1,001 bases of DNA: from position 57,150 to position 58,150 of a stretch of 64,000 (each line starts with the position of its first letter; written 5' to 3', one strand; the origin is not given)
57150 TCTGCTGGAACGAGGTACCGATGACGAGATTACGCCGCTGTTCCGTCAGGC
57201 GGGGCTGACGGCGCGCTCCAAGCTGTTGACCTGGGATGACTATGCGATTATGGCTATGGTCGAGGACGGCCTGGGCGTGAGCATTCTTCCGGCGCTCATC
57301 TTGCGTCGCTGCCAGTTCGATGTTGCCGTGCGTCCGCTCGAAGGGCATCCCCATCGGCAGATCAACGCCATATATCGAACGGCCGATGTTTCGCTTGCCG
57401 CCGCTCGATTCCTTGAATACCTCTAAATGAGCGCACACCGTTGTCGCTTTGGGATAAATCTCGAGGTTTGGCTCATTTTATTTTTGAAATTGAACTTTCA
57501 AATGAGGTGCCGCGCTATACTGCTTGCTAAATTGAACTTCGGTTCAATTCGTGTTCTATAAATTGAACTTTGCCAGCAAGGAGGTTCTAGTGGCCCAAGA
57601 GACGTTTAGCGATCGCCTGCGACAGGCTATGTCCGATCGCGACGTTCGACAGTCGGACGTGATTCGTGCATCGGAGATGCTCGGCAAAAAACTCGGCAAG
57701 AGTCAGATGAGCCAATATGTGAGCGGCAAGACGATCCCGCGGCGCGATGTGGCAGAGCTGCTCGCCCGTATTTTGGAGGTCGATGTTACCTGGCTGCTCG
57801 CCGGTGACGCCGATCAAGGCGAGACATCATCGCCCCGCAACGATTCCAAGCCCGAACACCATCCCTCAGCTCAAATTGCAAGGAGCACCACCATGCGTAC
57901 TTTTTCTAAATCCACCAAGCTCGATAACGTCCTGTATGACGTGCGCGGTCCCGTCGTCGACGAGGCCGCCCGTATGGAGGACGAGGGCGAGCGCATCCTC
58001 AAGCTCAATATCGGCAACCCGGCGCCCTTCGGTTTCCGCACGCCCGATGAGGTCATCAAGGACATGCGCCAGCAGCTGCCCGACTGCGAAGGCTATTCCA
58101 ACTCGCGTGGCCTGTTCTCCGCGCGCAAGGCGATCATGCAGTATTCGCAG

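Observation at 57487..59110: In-frame fusion of an XRE-type HTH domain to an AlaA-like aminotransferase, with an internal SD+ATG and triple operator-like repeats upstream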

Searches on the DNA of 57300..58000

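Call 53: search_rna_families(source=window, start=57300, end=58000, threshold=evalue, max_evalue=1)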
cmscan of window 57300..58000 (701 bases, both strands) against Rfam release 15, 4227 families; matches with E-value up to 1: 0.
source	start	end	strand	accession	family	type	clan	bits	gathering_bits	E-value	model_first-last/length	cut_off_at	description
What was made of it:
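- There is no Rfam match (call 53).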

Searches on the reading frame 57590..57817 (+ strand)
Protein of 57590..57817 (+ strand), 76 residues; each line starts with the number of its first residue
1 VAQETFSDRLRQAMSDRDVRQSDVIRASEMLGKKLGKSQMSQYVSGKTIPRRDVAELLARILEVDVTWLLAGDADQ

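Call 47: search_solved_structures(query=A2, max_evalue=0.01, show_alignments=2)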
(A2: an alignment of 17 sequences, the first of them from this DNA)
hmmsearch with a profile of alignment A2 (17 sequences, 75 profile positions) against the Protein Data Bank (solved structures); distinct sequences matched with E-value up to 0.01: 7.
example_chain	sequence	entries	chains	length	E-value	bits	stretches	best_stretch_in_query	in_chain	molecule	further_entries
3zhm_A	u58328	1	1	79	1.4e-14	57.1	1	7-72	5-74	CI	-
5a7l_A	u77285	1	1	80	1.5e-14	57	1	4-71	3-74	CI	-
6tri_A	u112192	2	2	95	2.7e-14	56.2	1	4-71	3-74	CI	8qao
3zhi_A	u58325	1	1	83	1.4e-13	53.9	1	3-72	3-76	CI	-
4cj9_A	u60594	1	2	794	1.5e-09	41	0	10-32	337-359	BURRH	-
4cja_A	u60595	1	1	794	2.8e-09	40.1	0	10-32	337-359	BURRH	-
2r63_A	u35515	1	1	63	0.0098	19.1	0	7-72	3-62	REPRESSOR PROTEIN FROM BACTERIOPHAGE 434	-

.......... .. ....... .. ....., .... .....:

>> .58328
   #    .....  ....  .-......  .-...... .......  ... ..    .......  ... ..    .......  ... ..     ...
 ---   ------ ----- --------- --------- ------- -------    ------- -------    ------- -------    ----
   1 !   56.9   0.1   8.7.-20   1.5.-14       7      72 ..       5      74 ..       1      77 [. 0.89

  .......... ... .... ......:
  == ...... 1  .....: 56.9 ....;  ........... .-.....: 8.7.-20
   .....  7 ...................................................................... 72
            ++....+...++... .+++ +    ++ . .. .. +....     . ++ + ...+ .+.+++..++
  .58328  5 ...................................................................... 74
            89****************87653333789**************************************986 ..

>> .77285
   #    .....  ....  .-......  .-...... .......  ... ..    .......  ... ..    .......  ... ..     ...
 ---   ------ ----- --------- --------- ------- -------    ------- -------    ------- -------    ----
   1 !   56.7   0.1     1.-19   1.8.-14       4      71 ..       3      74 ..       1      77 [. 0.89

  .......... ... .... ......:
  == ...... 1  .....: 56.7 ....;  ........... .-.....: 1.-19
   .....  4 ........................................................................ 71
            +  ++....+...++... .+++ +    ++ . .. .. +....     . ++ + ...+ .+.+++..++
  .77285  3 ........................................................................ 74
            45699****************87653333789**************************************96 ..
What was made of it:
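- On XRE / Cro-C1 HTH (Pfam HTH_3, HTH_31): The profile matches solved CI and 434 repressor domains (call 47).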

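Call 48: search_protein_families(library=pfam, alignment_id=A2, max_evalue=0.01)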
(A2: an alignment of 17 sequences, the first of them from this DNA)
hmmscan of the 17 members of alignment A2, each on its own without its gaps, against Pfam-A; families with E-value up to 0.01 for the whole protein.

A. member 1, seq(76 aa): 4 families
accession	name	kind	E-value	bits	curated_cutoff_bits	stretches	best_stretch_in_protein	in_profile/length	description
PF13560.12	HTH_31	-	1.5e-06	28.8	27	1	6-66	2-58/64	Helix-turn-helix domain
PF01381.28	HTH_3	-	1.3e-05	25.5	23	1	29-69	13-55/55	Helix-turn-helix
PF13443.12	HTH_26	-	0.0011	19.5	22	1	9-66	1-54/63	Cro/C1-type HTH DNA-binding domain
PF12844.13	HTH_19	-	0.0063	16.8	30.2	1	34-72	23-61/64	Helix-turn-helix domain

B. families by the number of members that match (of 17 scanned): 6 families
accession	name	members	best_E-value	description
PF01381.28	HTH_3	17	1.8e-08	Helix-turn-helix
PF13560.12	HTH_31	16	1.2e-08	Helix-turn-helix domain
PF13443.12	HTH_26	11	2.4e-05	Cro/C1-type HTH DNA-binding domain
PF12844.13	HTH_19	8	2.6e-07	Helix-turn-helix domain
PF00406.28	ADK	4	0.0018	Adenylate kinase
PF24957.1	DrmE_C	1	0.0069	DISARM protein DrmE, C-terminal domain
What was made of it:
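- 57590..57805 (+): XRE/Cro-C1-type HTH domain (residues 1-72), with probable recognition helix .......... at residues 37-46. Scanned alone it passes the Pfam gathering scores: HTH_31 28.8 bits (cut-off 27) and HTH_3 25.5 bits (cut-off 23) (call 48).
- On XRE / Cro-C1 HTH (Pfam HTH_3, HTH_31): All 17 orthologue HTHs hit HTH_3 (call 48).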

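Call 57: find_related_loci(query=A2, collection=metagenome_contigs, flank=2500)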
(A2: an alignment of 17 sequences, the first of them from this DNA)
Query A2 (76 aa) in metagenome_contigs; peptide patterns used: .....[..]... (x = any residue, [..] = any of these).
376 stretches matched a pattern; 376 encode a relative of the query (tblastn E <= 1e-3); the best 80 are kept; 80 distinct loci.
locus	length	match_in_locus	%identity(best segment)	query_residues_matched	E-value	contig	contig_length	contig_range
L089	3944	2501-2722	70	1-74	9e-33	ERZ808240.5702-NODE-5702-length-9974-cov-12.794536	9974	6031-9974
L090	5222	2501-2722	70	1-74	1e-32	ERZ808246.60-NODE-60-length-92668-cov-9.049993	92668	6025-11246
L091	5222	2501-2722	73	1-74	3e-32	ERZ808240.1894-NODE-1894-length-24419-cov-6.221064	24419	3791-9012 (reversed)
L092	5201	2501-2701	67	3-69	2e-27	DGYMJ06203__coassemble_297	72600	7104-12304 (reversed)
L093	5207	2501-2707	64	4-72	4e-27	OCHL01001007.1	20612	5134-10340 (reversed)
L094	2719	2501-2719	60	1-73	5e-27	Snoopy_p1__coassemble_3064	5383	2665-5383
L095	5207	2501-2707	65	1-69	2e-26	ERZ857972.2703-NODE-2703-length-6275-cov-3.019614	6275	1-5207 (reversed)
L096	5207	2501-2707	65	1-69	1e-26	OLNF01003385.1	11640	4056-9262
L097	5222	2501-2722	59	1-74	2e-26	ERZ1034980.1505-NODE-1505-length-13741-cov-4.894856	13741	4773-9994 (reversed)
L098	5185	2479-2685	62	4-72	3e-26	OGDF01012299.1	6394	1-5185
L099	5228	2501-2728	58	1-76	4e-26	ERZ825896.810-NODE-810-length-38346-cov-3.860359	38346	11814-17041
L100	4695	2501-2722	59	1-74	3e-26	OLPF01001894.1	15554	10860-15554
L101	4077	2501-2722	59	1-74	4e-26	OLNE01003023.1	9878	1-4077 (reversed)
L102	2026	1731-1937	62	4-72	5e-26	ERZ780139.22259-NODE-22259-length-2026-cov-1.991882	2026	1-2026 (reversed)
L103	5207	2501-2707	65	1-69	5e-26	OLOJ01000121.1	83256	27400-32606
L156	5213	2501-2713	61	3-74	9e-24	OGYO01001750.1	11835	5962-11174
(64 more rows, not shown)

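Call 82: find_homologous_proteins(query=L156:2498-4036:+)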
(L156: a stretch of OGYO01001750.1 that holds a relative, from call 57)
Query L156:2498-4036:+ (513 aa): 8000 proteins with E <= 0.001 among 8000 candidates; the best 120 are listed.
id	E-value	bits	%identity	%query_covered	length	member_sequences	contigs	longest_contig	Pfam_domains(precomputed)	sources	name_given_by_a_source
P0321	0.0e+0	1144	99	100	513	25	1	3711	PF00155.28,PF01041.24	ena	-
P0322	0.0e+0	1143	99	100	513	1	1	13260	PF00155.28,PF01041.24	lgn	-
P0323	0.0e+0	1142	99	100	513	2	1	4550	PF00155.28,PF01041.24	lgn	-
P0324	0.0e+0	1138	98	100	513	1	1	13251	PF00155.28,PF01041.24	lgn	-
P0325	0.0e+0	1068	92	100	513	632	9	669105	PF00155.28,PF01041.24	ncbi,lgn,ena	-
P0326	0.0e+0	1045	90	100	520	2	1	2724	PF00155.28,PF01041.24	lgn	-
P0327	0.0e+0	1042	89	100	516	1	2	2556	PF00155.28,PF01381.29,PF13560.13,PF13443.13,PF01041.24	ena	-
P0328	0.0e+0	1028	86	100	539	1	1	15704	PF00155.28,PF01041.24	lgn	-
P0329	0.0e+0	1020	86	100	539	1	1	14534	PF00155.28,PF01041.24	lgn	-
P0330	3.0e-294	995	83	100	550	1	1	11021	PF00155.28,PF01041.24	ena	-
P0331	3.2e-294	995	83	100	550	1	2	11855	PF00155.28,PF01041.24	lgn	-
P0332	3.7e-294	994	83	100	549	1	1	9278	PF00155.28,PF01041.24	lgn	-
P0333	4.3e-294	994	82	100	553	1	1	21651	PF00155.28,PF01041.24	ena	-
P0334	5.0e-294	994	83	100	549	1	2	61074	PF00155.28,PF01041.24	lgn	-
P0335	5.2e-294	994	83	100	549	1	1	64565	PF00155.28,PF01041.24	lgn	-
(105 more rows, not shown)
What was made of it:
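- The top 120 homologues of a divergent member include Eggerthellaceae, Gordonibacter and Arabiibacter at 500-560 aa (call 82).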

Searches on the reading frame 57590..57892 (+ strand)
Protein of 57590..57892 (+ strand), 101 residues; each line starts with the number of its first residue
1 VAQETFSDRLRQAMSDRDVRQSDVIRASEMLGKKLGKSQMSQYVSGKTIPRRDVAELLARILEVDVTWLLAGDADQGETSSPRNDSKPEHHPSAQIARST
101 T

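Call 12: find_homologous_proteins(query=window:57590-57892:+, max_evalue=0.001)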
Query window:57590-57892:+ (101 aa): 48 proteins with E <= 0.001 among 54 candidates.
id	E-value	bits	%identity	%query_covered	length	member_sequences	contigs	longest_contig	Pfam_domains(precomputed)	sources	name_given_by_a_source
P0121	1.5e-53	196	96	100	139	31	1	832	PF13560.13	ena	-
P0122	1.7e-51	190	95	100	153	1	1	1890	PF13560.13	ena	-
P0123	4.1e-51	189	94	100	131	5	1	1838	PF13560.13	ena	-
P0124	6.6e-51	188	93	100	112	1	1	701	PF13560.13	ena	-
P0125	7.9e-48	178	91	100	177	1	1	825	PF13560.13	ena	-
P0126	2.8e-42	160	83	100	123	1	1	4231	PF13560.13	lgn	-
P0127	3.2e-41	157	95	81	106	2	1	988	PF13560.13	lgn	-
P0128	8.9e-40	152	81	95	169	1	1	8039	PF13560.13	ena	-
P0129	7.3e-39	150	85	100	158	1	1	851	-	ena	-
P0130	3.3e-38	147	97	75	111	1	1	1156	PF13560.13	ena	-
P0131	1.8e-33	132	94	70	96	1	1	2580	PF13560.13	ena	-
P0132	1.7e-31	126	71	90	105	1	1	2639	PF13560.13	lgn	-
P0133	2.6e-31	125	94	68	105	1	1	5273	PF13560.13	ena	-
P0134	3.1e-28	116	100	60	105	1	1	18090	-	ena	-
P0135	2.0e-27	113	73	90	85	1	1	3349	-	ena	-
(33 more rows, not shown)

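Call 21: search_protein_representatives(protein=window:57590-57892:+)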
Query: 101 residues. Proteins with E-value up to 0.001 (for the whole library): 1206; up to 1e-10: 184; up to 1e-30: 4. The best 150 are listed.
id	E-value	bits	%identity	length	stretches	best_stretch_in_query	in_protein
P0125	2.5e-48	178.2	91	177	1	1-101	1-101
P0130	1.0e-38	147.4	97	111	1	1-76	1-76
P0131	5.6e-34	132.3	93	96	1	1-72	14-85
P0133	8.3e-32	125.4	96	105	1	1-68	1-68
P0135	6.4e-28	113.0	95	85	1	1-62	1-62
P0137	2.8e-26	107.7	92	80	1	1-61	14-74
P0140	8.6e-23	96.6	55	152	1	3-94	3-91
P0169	1.9e-21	92.3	33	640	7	2-76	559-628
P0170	4.2e-20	88.0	58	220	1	2-78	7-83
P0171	1.4e-19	86.3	53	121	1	2-92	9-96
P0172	1.5e-19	86.2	51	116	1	1-88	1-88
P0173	3.0e-19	85.3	52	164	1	1-98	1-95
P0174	3.9e-19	84.9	50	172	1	1-101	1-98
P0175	6.0e-19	84.3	57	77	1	1-77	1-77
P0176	1.0e-18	83.6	61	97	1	3-74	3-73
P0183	8.6e-18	80.6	57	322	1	1-76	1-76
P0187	1.5e-17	79.9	51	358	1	1-87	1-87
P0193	5.0e-17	78.2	47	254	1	1-89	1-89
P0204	4.6e-16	75.1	44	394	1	1-87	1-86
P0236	9.5e-15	70.9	42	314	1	3-92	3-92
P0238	9.9e-15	70.9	49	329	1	5-84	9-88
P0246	1.7e-14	70.1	54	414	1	1-77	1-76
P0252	3.3e-14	69.2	42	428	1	3-92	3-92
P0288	4.6e-13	65.5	49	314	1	1-75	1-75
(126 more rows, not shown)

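Call 34: search_protein_families(library=pfam, proteins=[P0183, P0187, P0204, P0246, P0252, P0236, P0238, P0288, P0193, P0170], max_evalue=0.001)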
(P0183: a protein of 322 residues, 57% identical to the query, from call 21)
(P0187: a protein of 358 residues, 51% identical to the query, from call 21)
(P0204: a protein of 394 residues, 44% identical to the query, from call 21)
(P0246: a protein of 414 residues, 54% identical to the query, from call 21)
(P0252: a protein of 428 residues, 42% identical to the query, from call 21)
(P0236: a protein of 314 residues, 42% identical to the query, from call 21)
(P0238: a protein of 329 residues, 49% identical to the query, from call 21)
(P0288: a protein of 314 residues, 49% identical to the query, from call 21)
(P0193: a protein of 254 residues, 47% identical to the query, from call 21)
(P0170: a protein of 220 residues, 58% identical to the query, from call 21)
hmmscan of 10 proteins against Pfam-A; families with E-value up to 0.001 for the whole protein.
P0183 (322 aa): 2 families
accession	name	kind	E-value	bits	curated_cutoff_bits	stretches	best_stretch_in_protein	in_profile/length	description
PF00155.27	Aminotran_1_2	-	1.1e-09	38.4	19.7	1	150-248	3-105/361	Aminotransferase class I and II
PF01381.28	HTH_3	-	1.2e-07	32.1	23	1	10-69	1-55/55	Helix-turn-helix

P0187 (358 aa): 2 families
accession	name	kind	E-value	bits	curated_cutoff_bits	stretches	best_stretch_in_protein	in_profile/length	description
PF00589.27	Phage_integrase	-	2.2e-35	122.4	27.1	1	207-342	34-168/172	Phage integrase family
PF01381.28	HTH_3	-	7.3e-05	23.2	23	1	35-69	21-55/55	Helix-turn-helix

P0204 (394 aa): 6 families
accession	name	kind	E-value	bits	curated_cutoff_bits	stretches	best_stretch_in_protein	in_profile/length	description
PF00155.27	Aminotran_1_2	-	1.2e-44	153.4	19.7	1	132-360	3-236/361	Aminotransferase class I and II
PF01041.23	DegT_DnrJ_EryC1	-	2.6e-06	27.3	19.8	1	195-304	43-145/360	DegT/DnrJ/EryC1/StrS aminotransferase family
PF00266.25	Aminotran_5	-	2.1e-05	24.1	21.5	1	148-304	12-175/371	Aminotransferase class-V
PF13560.12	HTH_31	-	3.6e-05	24.4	27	1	6-66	2-58/64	Helix-turn-helix domain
PF01381.28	HTH_3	-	9.9e-05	22.7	23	1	13-69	4-55/55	Helix-turn-helix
PF01212.27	Beta_elim_lyase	-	0.00079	19.3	27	0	234-304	92-168/288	Beta-eliminating lyase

P0246 (414 aa): 4 families
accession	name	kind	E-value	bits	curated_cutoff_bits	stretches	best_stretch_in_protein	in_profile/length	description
PF00155.27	Aminotran_1_2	-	1.2e-26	94.2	19.7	1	139-307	3-181/361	Aminotransferase class I and II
PF01041.23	DegT_DnrJ_EryC1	-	9.7e-07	28.8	19.8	1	202-280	42-120/360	DegT/DnrJ/EryC1/StrS aminotransferase family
PF01381.28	HTH_3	-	3.9e-06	27.2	23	1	10-69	1-55/55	Helix-turn-helix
PF13560.12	HTH_31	-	8.1e-05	23.3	27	1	9-66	5-58/64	Helix-turn-helix domain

P0252 (428 aa): 6 families
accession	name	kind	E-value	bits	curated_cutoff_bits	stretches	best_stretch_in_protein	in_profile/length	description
PF00155.27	Aminotran_1_2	-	5.4e-16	59.2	19.7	1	147-287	2-152/361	Aminotransferase class I and II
PF10418.14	DHODB_Fe-S_bind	-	2.6e-12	46.7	23.9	1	359-395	1-40/41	Iron-sulfur cluster binding domain of dihydroorotate dehydrogenase B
PF01381.28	HTH_3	-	3.5e-05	24.2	23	1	11-69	2-55/55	Helix-turn-helix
PF13560.12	HTH_31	-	0.00013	22.6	27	1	6-65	2-57/64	Helix-turn-helix domain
PF01041.23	DegT_DnrJ_EryC1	-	0.00013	21.8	19.8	1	221-287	52-118/360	DegT/DnrJ/EryC1/StrS aminotransferase family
PF12844.13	HTH_19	-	0.00026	21.3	30.2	1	8-69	2-58/64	Helix-turn-helix domain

P0236 (314 aa): 3 families
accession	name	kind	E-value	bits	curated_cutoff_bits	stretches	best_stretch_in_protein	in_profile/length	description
PF01381.28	HTH_3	-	1.3e-05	25.5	23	1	11-69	2-55/55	Helix-turn-helix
PF13560.12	HTH_31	-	8.3e-05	23.3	27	1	6-64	2-56/64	Helix-turn-helix domain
PF12844.13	HTH_19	-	0.0007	19.9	30.2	0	8-69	2-58/64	Helix-turn-helix domain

P0238 (329 aa): 2 families
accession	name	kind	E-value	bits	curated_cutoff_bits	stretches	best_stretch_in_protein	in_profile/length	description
PF13560.12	HTH_31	-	7.8e-08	32.9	27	1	10-71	2-59/64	Helix-turn-helix domain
PF01381.28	HTH_3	-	1.3e-05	25.5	23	1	37-73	20-55/55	Helix-turn-helix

P0288 (314 aa): 3 families
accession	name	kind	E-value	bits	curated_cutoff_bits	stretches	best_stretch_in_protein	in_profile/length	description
PF01381.28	HTH_3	-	1.5e-05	25.4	23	1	30-69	16-55/55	Helix-turn-helix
PF12844.13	HTH_19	-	2.6e-05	24.5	30.2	1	9-70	3-59/64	Helix-turn-helix domain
PF13560.12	HTH_31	-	0.00011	22.9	27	1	5-67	1-59/64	Helix-turn-helix domain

P0193 (254 aa): 2 families
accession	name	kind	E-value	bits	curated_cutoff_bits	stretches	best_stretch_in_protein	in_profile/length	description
PF13560.12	HTH_31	-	7e-07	29.9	27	1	6-67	2-59/64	Helix-turn-helix domain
PF01381.28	HTH_3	-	6e-05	23.4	23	1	10-69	1-55/55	Helix-turn-helix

P0170 (220 aa): 1 family
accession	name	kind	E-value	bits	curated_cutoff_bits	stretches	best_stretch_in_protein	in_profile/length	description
PF01381.28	HTH_3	-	4.9e-05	23.7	23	1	15-74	1-55/55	Helix-turn-helix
